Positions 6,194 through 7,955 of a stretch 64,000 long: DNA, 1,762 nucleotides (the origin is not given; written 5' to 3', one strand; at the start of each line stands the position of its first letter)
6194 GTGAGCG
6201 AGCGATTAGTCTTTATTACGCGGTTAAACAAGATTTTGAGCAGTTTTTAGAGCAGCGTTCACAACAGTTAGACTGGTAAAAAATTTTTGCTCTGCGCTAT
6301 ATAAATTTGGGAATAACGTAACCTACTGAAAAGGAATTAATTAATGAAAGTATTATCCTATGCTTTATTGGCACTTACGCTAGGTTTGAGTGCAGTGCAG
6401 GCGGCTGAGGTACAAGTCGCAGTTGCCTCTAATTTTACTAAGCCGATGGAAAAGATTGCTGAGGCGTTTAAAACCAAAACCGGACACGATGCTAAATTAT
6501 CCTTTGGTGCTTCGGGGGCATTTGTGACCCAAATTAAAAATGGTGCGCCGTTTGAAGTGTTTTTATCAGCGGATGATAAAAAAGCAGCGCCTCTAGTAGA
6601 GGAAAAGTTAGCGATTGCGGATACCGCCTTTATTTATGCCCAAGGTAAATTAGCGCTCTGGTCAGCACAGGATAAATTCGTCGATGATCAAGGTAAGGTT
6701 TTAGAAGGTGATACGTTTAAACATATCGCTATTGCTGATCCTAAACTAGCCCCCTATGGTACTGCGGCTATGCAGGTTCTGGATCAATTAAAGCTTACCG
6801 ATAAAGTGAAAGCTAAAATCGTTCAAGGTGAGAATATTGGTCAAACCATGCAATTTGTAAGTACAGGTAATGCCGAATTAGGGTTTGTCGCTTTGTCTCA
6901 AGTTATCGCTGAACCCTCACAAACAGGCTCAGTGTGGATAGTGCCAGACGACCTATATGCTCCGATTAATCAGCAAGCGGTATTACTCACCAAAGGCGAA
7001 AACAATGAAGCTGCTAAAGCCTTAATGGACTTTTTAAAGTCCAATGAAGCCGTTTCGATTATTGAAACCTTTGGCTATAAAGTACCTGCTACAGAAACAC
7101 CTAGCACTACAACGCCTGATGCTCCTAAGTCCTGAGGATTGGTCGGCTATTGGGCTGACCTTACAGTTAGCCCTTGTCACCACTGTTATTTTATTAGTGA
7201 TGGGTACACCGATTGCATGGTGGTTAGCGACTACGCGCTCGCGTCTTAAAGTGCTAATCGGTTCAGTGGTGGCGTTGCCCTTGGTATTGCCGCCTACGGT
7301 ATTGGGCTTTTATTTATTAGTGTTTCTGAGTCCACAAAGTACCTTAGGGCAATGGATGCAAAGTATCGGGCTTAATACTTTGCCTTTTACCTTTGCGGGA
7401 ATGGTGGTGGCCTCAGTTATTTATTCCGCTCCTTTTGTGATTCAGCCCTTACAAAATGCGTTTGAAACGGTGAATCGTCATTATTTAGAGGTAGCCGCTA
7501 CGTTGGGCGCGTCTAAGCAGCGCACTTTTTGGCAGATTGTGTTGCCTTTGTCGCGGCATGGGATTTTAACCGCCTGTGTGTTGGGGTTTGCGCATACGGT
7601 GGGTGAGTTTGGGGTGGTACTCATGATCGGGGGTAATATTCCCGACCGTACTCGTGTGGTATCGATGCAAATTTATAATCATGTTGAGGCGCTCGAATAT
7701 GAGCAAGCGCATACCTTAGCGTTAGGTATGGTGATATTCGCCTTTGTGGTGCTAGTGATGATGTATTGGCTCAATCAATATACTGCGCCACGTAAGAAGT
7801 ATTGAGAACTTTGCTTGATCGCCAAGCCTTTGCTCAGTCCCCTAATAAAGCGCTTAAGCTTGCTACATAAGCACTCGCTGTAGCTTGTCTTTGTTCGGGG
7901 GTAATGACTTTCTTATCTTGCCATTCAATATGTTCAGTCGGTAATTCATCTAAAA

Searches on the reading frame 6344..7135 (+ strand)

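Call 27: search_protein_families(library=pfam, proteins=[window:6344-7135:+], max_evalue=0.001)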
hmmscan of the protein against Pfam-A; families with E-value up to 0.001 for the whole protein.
window:6344-7135:+ (263 aa): 2 families
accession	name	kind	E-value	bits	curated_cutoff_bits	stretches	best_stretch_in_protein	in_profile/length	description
PF13531.11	SBP_bac_11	-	1.1e-57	195.8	25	1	23-246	1-227/227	Bacterial extracellular solute-binding protein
PF01547.30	SBP_bac_1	-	8.9e-17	62.5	26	1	29-236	2-305/307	Bacterial extracellular solute-binding protein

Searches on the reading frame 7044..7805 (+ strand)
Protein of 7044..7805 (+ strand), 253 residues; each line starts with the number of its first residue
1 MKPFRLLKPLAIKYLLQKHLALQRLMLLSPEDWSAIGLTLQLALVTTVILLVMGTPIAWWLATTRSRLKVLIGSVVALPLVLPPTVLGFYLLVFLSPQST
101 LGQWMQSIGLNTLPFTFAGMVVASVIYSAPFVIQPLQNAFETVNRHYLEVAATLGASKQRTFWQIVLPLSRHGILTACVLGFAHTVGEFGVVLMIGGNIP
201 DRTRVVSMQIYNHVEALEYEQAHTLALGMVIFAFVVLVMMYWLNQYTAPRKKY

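Call 27: search_protein_families(library=pfam, proteins=[window:7044-7805:+], max_evalue=0.001)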
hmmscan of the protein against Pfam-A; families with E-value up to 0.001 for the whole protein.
window:7044-7805:+ (253 aa): 1 family
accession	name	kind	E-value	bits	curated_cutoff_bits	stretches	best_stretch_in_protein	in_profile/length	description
PF00528.27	BPD_transp_1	-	1.7e-22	80.5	26.4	1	54-252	1-183/184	Binding-protein-dependent transport system inner membrane component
